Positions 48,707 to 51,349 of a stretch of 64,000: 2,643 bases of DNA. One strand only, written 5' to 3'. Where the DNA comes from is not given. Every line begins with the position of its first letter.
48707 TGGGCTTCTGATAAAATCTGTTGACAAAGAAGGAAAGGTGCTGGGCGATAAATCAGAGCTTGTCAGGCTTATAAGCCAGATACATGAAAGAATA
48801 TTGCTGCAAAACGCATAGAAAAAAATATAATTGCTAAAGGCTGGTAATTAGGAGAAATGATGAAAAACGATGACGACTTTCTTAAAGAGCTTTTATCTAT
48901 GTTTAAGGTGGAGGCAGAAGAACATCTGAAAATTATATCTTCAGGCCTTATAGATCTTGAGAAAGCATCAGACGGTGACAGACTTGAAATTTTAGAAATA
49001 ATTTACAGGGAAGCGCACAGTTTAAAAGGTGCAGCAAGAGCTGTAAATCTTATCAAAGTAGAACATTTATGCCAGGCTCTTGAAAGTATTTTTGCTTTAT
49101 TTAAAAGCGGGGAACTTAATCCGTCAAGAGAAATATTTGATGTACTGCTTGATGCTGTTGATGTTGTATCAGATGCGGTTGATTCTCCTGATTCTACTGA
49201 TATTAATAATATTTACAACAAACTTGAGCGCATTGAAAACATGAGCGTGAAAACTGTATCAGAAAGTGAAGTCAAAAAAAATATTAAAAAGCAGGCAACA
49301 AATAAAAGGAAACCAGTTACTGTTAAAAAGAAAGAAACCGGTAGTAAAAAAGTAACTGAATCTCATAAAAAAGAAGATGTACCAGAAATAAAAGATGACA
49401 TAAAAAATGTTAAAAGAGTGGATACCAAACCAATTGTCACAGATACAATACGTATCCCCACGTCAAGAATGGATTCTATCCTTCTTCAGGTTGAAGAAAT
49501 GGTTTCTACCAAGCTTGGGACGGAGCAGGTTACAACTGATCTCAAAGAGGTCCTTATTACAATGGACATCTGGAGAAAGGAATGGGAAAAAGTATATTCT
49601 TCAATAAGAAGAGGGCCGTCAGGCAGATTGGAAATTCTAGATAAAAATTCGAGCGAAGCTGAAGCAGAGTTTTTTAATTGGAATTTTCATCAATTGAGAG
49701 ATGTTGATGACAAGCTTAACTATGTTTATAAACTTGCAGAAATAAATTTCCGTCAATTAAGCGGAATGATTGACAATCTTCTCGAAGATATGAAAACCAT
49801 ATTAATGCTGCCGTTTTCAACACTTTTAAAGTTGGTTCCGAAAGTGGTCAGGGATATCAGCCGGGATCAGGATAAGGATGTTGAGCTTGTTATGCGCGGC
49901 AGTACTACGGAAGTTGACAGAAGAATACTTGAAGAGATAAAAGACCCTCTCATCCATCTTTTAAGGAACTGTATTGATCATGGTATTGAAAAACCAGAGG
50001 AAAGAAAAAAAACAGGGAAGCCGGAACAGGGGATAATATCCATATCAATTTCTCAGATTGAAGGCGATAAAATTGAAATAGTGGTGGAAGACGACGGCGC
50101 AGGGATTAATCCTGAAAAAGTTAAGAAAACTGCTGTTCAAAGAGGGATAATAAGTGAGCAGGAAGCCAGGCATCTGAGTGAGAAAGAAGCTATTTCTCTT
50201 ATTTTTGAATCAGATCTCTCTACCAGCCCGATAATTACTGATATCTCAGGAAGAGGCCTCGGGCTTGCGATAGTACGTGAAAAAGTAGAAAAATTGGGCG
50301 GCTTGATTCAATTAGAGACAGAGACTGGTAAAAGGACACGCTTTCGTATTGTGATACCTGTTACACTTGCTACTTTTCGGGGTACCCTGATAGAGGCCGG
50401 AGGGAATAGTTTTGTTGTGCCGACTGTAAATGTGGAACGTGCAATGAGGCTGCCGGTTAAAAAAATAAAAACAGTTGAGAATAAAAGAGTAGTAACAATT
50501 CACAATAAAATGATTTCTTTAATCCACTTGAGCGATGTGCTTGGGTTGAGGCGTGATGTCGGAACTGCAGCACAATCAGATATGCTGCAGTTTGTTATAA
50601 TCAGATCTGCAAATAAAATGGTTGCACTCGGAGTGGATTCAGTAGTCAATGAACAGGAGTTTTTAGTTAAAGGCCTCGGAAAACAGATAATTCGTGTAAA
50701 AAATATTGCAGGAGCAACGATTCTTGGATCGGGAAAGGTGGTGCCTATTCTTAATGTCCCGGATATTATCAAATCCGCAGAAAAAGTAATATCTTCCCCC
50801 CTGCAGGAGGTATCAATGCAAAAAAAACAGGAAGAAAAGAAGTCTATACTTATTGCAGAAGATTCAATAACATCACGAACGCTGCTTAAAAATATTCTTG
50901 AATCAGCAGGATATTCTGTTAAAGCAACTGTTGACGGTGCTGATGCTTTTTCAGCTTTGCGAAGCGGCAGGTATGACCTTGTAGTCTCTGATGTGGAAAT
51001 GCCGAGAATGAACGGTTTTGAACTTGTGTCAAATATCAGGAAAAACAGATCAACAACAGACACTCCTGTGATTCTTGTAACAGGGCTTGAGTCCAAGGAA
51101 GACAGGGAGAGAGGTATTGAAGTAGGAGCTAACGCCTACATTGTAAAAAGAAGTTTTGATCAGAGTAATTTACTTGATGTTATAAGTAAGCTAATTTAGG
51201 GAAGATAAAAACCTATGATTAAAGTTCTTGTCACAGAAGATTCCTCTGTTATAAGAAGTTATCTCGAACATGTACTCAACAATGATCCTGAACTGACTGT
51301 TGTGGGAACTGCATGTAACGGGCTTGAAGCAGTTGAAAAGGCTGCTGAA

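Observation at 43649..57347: Sigma-54-driven Wsp/Frz-like alternative chemosensory cluster whose output is a multi-REC phosphorelay kinase rather than a motor or c-di-GMP effector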

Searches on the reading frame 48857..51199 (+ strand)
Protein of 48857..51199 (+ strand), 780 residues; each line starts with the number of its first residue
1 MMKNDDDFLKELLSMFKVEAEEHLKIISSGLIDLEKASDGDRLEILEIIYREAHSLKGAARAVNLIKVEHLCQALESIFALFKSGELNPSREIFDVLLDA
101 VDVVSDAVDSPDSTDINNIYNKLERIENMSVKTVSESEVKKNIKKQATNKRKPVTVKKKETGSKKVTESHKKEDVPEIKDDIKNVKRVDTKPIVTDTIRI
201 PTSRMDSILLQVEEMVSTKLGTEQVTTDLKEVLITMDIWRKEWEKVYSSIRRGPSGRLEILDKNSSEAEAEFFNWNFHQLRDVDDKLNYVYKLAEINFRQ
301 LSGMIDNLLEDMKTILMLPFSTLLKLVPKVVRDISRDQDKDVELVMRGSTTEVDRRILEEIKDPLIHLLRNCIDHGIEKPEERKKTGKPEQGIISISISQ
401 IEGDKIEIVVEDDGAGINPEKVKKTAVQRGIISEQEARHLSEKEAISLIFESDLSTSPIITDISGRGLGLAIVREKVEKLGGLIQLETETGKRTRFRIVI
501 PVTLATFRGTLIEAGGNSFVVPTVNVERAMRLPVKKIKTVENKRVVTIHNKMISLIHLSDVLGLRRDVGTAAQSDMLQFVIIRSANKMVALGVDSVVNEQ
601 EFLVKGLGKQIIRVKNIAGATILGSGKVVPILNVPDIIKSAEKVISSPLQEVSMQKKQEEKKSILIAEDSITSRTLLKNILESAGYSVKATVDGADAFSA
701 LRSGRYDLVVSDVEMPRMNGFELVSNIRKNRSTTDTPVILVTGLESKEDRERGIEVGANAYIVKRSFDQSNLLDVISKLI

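Call 3: search_protein_families(library=pfam, proteins=[window:48857-51199:+], max_evalue=0.01)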
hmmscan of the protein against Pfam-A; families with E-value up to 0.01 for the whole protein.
window:48857-51199:+ (780 aa): 5 families
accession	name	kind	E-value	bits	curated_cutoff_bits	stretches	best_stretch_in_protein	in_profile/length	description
PF00072.30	Response_reg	-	1.3e-26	93.3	30.2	1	664-776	1-110/111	Response regulator receiver domain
PF02518.31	HATPase_c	-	6.5e-19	68.9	26.4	1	363-503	4-110/111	Histidine kinase-, DNA gyrase B-, and HSP90-like ATPase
PF01584.24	CheW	-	8.9e-19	67.9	23.5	1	511-641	4-137/138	CheW-like domain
PF01627.28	Hpt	-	1.9e-14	54.1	24.6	1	11-106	1-83/84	Hpt domain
PF13589.12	HATPase_c_3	-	0.0015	19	25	1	368-434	10-59/137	Histidine kinase-, DNA gyrase B-, and HSP90-like ATPase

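Call 8: search_protein_families(library=ncbifam, proteins=[window:48857-51199:+], max_evalue=0.001)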
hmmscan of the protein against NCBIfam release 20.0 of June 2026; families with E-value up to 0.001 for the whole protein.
window:48857-51199:+ (780 aa): 108 families (the best 25 are shown)
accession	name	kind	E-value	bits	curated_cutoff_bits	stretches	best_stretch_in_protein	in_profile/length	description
NF041336.1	CheA_Halo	equivalog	2.8e-88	297.2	950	2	306-634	342-663/666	chemotaxis protein CheA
NF007835.0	PRK10547.1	equivalog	4.3e-70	237.1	793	2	300-637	325-656/670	chemotaxis protein CheA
NF008099.0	PRK10841.1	equivalog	8.5e-23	80.1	920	1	462-763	650-924/949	two-component system sensor histidine kinase RcsC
NF007420.1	PRK09959.1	equivalog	4.2e-21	74.3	1995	1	658-764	955-1059/1197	acid-sensing system histidine kinase EvgS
NF038297.2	hybrid_HK_HrmK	equivalog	1.3e-20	73.6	725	1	651-778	479-606/607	hybrid histidine kinase/response regulator HrmK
NF007135.0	PRK09581.1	equivalog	2.7e-20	72.6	474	1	663-765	4-106/457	PleD family two-component system response regulator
NF045944.1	ResRegRpaBCyano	equivalog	2.1e-19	69.8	330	1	665-765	1-98/229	response regulator transcription factor RpaB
TIGR01387.1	cztR_silR_copR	subfamily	3.6e-19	69.3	279.2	1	664-777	1-111/218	heavy metal response regulator transcription factor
NF008318.0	PRK11107.1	equivalog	9.8e-19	66.9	890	1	463-778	479-783/920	two-component sensor histidine kinase BarA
NF008302.0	PRK11091.1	equivalog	1.2e-18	66.7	838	1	650-779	514-642/779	aerobic respiration two-component sensor histidine kinase ArcB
NF041947.1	LuxQ_Vibrio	equivalog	2.3e-18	65.5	1200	2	639-764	700-824/843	quorum-sensing autoinducer 2 sensor kinase/phosphatase LuxQ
NF051850.1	RespRegRprY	equivalog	5.1e-18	65.3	370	1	659-774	2-114/234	response regulator transcription factor RprY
NF007901.0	PRK10610.1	equivalog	9.8e-18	64.5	189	1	663-773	7-117/129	chemotaxis response regulator CheY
NF053854.1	RespRegPhoBBctds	equivalog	3.7e-17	62.4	270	1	664-764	1-100/225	two-component system response regulator PhoB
TIGR02154.1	PhoB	equivalog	4.7e-17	62.1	296.2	1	662-773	3-113/226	phosphate regulon transcriptional regulator PhoB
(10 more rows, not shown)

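Call 13: find_related_loci(query=window:48857-51196:+, collection=genome_contigs, flank=10000)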
Query window:48857-51196:+ (780 aa) in genome_contigs; peptide patterns used: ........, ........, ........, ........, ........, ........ (x = any residue, [..] = any of these).
50 stretches matched a pattern; 2 encode a relative of the query (tblastn E <= 1e-3); 2 distinct loci.
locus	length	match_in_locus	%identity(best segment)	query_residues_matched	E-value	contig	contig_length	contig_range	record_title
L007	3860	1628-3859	68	1-580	0e+0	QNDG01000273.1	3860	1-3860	MAG: candidate division KSB1 bacterium isolate B43_G9 B43_Guay9_scaffold_52144, whole genome shotgun sequence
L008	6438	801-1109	35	664-764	8e-13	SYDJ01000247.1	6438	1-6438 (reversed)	MAG: Gammaproteobacteria bacterium isolate F1-60-MAGs008 F1-60__c646077, whole genome shotgun sequence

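Call 31: find_homologous_proteins(query=window:48857-51196:+, max_evalue=1e-10)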
Query window:48857-51196:+ (780 aa): 7562 proteins with E <= 1e-10 among 8000 candidates; the best 120 are listed.
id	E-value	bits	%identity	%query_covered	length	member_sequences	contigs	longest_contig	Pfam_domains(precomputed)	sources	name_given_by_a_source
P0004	0.0e+0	1644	100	100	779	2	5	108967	PF01584.25,PF02518.32,PF00072.31,PF01627.29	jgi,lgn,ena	-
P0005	0.0e+0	1343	82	100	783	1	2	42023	PF01584.25,PF02518.32,PF00072.31,PF01627.29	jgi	-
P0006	0.0e+0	1186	73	100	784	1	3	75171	PF01584.25,PF02518.32,PF00072.31,PF01627.29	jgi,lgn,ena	-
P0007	0.0e+0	1142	69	100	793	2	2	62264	PF01584.25,PF02518.32,PF00072.31,PF01627.29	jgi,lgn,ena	-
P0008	4.3e-262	890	56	100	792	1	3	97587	PF01584.25,PF02518.32,PF00072.31,PF01627.29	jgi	jgi:two-component system chemotaxis sensor kinase CheA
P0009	4.4e-262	890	55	100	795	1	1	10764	PF01584.25,PF02518.32,PF00072.31,PF01627.29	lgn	-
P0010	7.8e-261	886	56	100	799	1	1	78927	PF01584.25,PF02518.32,PF00072.31,PF01627.29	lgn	-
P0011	3.1e-260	884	55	100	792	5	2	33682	PF01584.25,PF02518.32,PF00072.31,PF01627.29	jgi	jgi:two-component system chemotaxis sensor kinase CheA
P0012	7.3e-260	882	56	100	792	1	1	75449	PF01584.25,PF02518.32,PF00072.31,PF01627.29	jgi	jgi:two-component system chemotaxis sensor kinase CheA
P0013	4.2e-259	880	59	76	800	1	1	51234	PF01584.25,PF02518.32,PF00072.31,PF01627.29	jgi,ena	-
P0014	4.3e-259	880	55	100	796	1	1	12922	PF01584.25,PF02518.32,PF00072.31,PF01627.29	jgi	jgi:two-component system, chemotaxis family, sensor kinase CheA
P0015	2.6e-258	877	55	100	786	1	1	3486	PF01584.25,PF02518.32,PF00072.31,PF01627.29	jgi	jgi:two-component system, chemotaxis family, sensor kinase CheA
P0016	4.3e-258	877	56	100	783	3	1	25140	PF01584.25,PF02518.32,PF00072.31,PF01627.29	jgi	-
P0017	7.4e-258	876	54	100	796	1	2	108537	PF01584.25,PF02518.32,PF00072.31,PF01627.29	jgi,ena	-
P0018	1.4e-257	875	59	76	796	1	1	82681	PF01584.25,PF02518.32,PF00072.31,PF01627.29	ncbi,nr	ncbi:hybrid sensor histidine kinase/response regulator [bacterium]|nr:hybrid sensor histidine kinase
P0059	1.2e-241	822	53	100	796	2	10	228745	PF01584.25,PF02518.32,PF00072.31,PF01627.29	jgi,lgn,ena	jgi:two-component system chemotaxis sensor kinase CheA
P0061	1.7e-240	818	55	100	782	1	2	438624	PF01584.25,PF02518.32,PF00072.31,PF01627.29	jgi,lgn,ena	-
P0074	2.5e-234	798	45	99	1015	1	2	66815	PF01584.25,PF02518.32,PF00072.31,PF01627.29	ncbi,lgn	ncbi:MAG: Hpt domain-containing protein [Candidatus Binatia bacterium]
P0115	5.0e-224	764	49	100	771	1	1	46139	PF01584.25,PF02518.32,PF00072.31,PF01627.29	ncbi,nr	ncbi:MAG: hybrid sensor histidine kinase/response regulator [Candidatus Methanoperedens sp.]|nr:hybr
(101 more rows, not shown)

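Call 32: find_encoding_contigs(protein=P0007, flank=10000, max_places=1)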
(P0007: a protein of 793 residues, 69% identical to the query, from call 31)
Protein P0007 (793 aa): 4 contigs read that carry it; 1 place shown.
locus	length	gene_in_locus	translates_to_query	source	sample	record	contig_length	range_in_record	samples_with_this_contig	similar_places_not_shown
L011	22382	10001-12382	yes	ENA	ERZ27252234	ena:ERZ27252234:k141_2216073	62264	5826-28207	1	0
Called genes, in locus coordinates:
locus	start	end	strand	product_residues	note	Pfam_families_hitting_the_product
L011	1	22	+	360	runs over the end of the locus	PF04551:GcpE, PF26540:GcpE_C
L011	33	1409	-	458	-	PF00278:Orn_DAP_Arg_deC, PF02784:Orn_Arg_deC_N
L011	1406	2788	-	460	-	PF00696:AA_kinase, PF13840:ACT_7 (faint), PF22468:ACT_9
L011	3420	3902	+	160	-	-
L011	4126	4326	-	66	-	PF00313:CSD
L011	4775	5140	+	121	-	PF00072:Response_reg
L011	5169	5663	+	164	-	PF01584:CheW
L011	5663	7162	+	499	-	PF01739:CheR, PF08242:Methyltransf_12 (faint), PF00515:TPR_1 (faint), PF07719:TPR_2 (faint), PF09295:ChAPs (faint), PF12895:ANAPC3 (faint), PF13174:TPR_6 (faint), PF14559:TPR_19, +7 more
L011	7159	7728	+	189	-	PF01584:CheW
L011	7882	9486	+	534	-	PF00672:HAMP, PF00015:MCPsignal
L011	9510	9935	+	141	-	PF01627:Hpt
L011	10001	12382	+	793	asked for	PF01627:Hpt, PF02518:HATPase_c, PF01584:CheW, PF00072:Response_reg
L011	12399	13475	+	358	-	PF00072:Response_reg, PF01339:CheB_methylest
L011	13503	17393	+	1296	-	PF00072:Response_reg, PF01590:GAF, PF13185:GAF_2, PF13492:GAF_3, PF01590:GAF, PF13185:GAF_2, PF13492:GAF_3, PF00512:HisKA, +5 more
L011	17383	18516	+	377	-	PF00072:Response_reg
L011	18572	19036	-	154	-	-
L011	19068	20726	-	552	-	PF01268:FTHFS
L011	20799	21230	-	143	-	PF08753:NikR_C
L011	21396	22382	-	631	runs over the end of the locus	PF14508:GH97_N, PF14509:GH97_C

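Call 33: find_encoding_contigs(protein=P0006, flank=10000, max_places=1)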
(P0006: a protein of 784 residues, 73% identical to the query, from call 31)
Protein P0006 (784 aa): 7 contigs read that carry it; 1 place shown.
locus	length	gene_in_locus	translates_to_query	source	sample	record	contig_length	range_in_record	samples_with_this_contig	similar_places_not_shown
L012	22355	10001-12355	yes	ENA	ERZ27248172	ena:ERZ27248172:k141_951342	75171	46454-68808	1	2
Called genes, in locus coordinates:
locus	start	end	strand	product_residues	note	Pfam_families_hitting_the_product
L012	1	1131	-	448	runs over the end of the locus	PF00696:AA_kinase, PF22468:ACT_9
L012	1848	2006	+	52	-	-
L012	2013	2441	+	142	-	-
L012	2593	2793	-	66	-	PF00313:CSD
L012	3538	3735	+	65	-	-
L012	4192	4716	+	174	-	-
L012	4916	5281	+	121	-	PF00072:Response_reg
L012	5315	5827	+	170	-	PF01584:CheW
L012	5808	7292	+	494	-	PF01739:CheR, PF08242:Methyltransf_12 (faint), PF12895:ANAPC3 (faint), PF00515:TPR_1 (faint), PF07719:TPR_2 (faint), PF13174:TPR_6 (faint), PF13181:TPR_8 (faint), PF13414:TPR_11 (faint), +6 more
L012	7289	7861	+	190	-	PF01584:CheW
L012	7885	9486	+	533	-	PF00672:HAMP (weak), PF00015:MCPsignal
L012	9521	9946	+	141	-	PF01627:Hpt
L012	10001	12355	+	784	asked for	PF01627:Hpt, PF02518:HATPase_c, PF01584:CheW, PF00072:Response_reg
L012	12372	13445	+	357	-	PF00072:Response_reg, PF01339:CheB_methylest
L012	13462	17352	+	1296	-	PF00072:Response_reg, PF01590:GAF, PF13185:GAF_2, PF13492:GAF_3, PF13185:GAF_2, PF00512:HisKA, PF02518:HATPase_c, PF00072:Response_reg, +5 more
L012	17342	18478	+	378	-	PF00072:Response_reg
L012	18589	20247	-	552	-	PF01268:FTHFS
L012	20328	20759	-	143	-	PF01402:RHH_1 (weak), PF08753:NikR_C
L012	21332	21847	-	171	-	PF04191:PEMT, PF04140:ICMT (weak)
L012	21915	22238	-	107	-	-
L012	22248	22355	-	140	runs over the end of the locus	PF08281:Sigma70_r4_2 (weak)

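Call 34: find_encoding_contigs(protein=P0005, flank=10000, max_places=1)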
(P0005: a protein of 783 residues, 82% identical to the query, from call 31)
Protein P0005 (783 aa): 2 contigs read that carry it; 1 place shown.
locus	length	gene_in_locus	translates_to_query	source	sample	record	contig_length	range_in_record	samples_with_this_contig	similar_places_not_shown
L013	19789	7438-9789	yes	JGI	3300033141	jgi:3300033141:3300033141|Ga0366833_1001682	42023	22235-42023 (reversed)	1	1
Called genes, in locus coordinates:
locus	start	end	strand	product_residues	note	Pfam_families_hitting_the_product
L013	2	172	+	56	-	?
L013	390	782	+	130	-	-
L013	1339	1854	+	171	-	-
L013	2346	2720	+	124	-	PF00072:Response_reg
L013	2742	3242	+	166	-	PF01584:CheW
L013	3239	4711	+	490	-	PF01739:CheR, PF08242:Methyltransf_12 (faint), PF12895:ANAPC3 (faint), PF00515:TPR_1 (faint), PF07719:TPR_2 (faint), PF13174:TPR_6 (faint), PF13181:TPR_8 (faint), PF13432:TPR_16 (faint), +3 more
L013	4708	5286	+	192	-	PF01584:CheW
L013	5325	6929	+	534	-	PF00672:HAMP, PF00015:MCPsignal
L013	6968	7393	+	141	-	PF01627:Hpt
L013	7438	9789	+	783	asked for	PF01627:Hpt, PF02518:HATPase_c, PF01584:CheW, PF00072:Response_reg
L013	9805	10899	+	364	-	PF00072:Response_reg, PF01339:CheB_methylest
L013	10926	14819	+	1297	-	PF00072:Response_reg, PF01590:GAF, PF13185:GAF_2, PF13492:GAF_3, PF01590:GAF, PF13185:GAF_2, PF13492:GAF_3, PF00512:HisKA, +5 more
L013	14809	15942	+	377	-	PF00072:Response_reg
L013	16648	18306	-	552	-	PF01268:FTHFS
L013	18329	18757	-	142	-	PF01402:RHH_1 (weak), PF08753:NikR_C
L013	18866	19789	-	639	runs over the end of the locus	PF14508:GH97_N, PF10566:Glyco_hydro_97 (weak), PF14509:GH97_C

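Call 37: find_encoding_contigs(protein=P0008, flank=10000, max_places=1)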
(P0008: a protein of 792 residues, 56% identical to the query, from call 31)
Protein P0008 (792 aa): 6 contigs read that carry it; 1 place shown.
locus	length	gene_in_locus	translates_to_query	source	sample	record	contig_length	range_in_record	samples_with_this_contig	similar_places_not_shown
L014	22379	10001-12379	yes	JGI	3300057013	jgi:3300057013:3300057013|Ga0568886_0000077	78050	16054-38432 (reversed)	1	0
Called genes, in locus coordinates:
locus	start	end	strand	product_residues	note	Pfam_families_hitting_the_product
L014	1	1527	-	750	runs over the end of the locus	PF00390:malic, PF03949:Malic_M, PF01515:PTA_PTB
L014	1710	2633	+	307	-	PF01134:GIDA (faint), PF01266:DAO (faint), PF01946:Thi4 (faint), PF03486:HI0933_like (faint), PF07992:Pyr_redox_2, PF12831:FAD_oxidored (faint), PF13738:Pyr_redox_3, PF00070:Pyr_redox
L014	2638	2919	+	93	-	PF12840:HTH_20 (weak), PF01022:HTH_5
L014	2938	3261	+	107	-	PF00085:Thioredoxin, PF14595:Thioredoxin_9 (weak), PF13098:Thioredoxin_2, PF13905:Thioredoxin_8 (faint)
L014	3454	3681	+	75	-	PF09723:Zn_ribbon_8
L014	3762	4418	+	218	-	PF00085:Thioredoxin (faint), PF13098:Thioredoxin_2 (faint), PF00462:Glutaredoxin (faint), PF13192:Thioredoxin_3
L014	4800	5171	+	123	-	PF00072:Response_reg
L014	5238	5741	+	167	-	PF01584:CheW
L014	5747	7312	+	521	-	PF01739:CheR, PF07719:TPR_2 (faint), PF13176:TPR_7 (faint), PF00515:TPR_1 (faint), PF12895:ANAPC3 (faint), PF13414:TPR_11 (faint), PF13428:TPR_14 (faint), PF21033:RMD1-3 (faint), +4 more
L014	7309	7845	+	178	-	PF01584:CheW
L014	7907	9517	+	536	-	PF00672:HAMP, PF00015:MCPsignal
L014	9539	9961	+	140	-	PF01627:Hpt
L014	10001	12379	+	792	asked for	PF01627:Hpt, PF02518:HATPase_c, PF01584:CheW, PF00072:Response_reg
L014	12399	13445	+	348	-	PF00072:Response_reg, PF01339:CheB_methylest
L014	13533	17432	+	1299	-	PF00072:Response_reg, PF01590:GAF, PF13185:GAF_2, PF13492:GAF_3, PF01590:GAF, PF13185:GAF_2, PF13492:GAF_3, PF00512:HisKA, +5 more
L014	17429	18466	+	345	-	PF00072:Response_reg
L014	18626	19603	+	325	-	PF01180:DHO_dh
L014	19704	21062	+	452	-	PF00072:Response_reg, PF00158:Sigma54_activat, PF14532:Sigma54_activ_2, PF25601:AAA_lid_14, PF02954:HTH_8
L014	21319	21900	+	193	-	-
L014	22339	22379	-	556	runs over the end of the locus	PF00485:PRK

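Call 38: find_encoding_contigs(protein=P0061, flank=10000, max_places=1)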
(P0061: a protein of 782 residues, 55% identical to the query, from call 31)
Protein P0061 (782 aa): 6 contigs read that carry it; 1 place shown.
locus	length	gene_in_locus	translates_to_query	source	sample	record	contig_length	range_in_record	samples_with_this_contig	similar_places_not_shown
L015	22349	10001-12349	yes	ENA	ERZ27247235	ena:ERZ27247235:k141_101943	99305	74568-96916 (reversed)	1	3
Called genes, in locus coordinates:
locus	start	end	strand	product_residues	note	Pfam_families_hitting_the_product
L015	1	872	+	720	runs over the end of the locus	PF07660:STN (weak), PF03958:Secretin_N, PF00263:Secretin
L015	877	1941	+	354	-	PF00437:T2SSE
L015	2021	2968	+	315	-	PF00890:FAD_binding_2 (faint), PF01134:GIDA (faint), PF01266:DAO (faint), PF01946:Thi4 (weak), PF07992:Pyr_redox_2, PF12831:FAD_oxidored (weak), PF13738:Pyr_redox_3, PF00070:Pyr_redox, +2 more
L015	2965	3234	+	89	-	PF12840:HTH_20 (weak), PF01022:HTH_5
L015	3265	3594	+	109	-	PF00085:Thioredoxin, PF14595:Thioredoxin_9 (weak), PF13098:Thioredoxin_2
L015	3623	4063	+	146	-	PF02566:OsmC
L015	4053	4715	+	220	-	PF00085:Thioredoxin (faint), PF05768:Glrx-like (faint), PF13192:Thioredoxin_3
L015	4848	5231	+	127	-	PF00072:Response_reg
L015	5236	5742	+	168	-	PF01584:CheW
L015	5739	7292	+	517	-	PF01739:CheR, PF07719:TPR_2 (faint), PF13176:TPR_7 (faint), PF13428:TPR_14 (faint), PF14559:TPR_19 (weak), PF12895:ANAPC3 (weak), PF13414:TPR_11, PF13432:TPR_16 (weak), +6 more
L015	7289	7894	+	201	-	PF01584:CheW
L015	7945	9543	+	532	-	PF00672:HAMP, PF00015:MCPsignal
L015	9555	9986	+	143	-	PF01627:Hpt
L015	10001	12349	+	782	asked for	PF01627:Hpt, PF02518:HATPase_c, PF01584:CheW, PF00072:Response_reg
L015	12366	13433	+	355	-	PF00072:Response_reg, PF01339:CheB_methylest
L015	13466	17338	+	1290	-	PF00072:Response_reg, PF01590:GAF, PF13185:GAF_2, PF13492:GAF_3, PF01590:GAF, PF13185:GAF_2, PF00512:HisKA, PF02518:HATPase_c, +5 more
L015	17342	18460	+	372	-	PF00072:Response_reg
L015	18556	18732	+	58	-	-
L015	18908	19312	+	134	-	-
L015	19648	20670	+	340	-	PF02618:YceG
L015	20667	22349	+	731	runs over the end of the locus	PF00580:UvrD-helicase, PF13604:AAA_30 (faint), PF01443:Viral_helicase1 (faint), PF13245:AAA_19, PF13361:UvrD_C, PF13538:UvrD_C_2, PF21196:PcrA_UvrD_tudor (weak)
